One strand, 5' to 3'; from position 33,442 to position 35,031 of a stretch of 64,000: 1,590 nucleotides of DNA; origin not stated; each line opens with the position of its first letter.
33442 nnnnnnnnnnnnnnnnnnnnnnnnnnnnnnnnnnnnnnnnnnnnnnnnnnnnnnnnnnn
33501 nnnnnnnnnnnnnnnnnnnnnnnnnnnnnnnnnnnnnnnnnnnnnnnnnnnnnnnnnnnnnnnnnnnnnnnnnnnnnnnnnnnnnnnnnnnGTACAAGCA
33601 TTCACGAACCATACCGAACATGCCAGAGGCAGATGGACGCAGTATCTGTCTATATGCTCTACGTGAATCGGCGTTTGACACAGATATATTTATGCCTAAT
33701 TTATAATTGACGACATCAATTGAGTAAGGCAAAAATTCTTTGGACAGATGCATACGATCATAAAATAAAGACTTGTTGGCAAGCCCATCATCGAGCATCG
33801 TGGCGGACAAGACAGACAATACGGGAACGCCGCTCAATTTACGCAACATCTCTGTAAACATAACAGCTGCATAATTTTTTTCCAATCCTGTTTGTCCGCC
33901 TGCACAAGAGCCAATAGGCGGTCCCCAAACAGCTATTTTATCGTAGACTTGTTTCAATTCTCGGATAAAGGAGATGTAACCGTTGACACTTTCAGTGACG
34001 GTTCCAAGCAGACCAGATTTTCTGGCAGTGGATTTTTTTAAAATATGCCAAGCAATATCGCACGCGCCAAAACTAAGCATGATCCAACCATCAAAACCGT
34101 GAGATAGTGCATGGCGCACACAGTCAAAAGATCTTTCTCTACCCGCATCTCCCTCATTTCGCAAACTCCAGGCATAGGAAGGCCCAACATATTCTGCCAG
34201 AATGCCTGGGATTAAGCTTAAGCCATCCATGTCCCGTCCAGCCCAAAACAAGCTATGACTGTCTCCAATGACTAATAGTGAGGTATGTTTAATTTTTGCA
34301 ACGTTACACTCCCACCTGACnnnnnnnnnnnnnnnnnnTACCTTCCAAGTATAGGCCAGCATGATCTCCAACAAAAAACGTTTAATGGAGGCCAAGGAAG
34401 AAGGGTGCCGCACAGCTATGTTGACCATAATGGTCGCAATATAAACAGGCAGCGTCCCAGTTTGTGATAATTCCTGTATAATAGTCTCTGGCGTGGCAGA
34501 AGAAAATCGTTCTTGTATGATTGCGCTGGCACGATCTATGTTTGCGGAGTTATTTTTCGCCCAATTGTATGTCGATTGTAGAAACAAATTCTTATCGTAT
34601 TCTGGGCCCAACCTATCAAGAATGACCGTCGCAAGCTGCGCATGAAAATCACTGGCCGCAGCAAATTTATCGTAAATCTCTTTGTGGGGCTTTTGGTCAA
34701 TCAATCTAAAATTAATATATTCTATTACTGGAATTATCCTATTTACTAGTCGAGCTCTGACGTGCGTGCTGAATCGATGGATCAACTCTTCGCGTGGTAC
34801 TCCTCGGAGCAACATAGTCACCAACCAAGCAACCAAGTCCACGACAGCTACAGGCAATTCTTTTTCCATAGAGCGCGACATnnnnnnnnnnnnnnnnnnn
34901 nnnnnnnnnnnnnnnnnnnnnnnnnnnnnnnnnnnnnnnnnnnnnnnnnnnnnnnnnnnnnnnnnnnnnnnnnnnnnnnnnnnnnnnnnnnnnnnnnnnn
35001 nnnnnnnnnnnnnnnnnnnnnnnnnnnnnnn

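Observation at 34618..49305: Apparently undescribed ~70-aa helical N-terminal domain shared by two distant AT-rich enzymes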

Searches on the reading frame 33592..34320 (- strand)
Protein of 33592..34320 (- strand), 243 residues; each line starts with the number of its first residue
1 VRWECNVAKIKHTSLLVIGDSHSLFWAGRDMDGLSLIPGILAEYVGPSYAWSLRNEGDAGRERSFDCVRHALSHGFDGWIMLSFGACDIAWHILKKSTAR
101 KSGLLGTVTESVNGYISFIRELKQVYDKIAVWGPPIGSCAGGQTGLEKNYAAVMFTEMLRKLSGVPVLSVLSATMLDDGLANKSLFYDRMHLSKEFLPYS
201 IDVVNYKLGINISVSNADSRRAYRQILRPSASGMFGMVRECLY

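Call 83: search_solved_structures(query=A5, max_evalue=1)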
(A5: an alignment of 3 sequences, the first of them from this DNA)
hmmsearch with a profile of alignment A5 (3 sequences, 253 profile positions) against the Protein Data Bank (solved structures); distinct sequences matched with E-value up to 1: 0.

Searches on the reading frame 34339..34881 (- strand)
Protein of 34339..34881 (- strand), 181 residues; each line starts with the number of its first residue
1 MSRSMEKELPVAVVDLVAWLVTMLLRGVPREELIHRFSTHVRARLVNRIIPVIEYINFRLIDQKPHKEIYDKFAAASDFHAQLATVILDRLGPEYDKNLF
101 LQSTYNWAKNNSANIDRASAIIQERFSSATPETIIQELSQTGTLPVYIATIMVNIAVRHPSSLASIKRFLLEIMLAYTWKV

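Call 10: search_protein_families(library=pfam, proteins=[window:34339-34881:-], max_evalue=10)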
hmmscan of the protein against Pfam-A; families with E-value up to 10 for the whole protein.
seq(181 aa): 2 families
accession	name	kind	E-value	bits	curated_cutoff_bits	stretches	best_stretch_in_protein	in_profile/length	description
PF09106.17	SelB-wing_2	-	0.069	13.7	22.3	1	24-50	13-39/57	Elongation factor SelB, winged helix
PF07968.17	Leukocidin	-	0.079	13.2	22.4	1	90-134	149-197/256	Leukocidin/Hemolysin toxin family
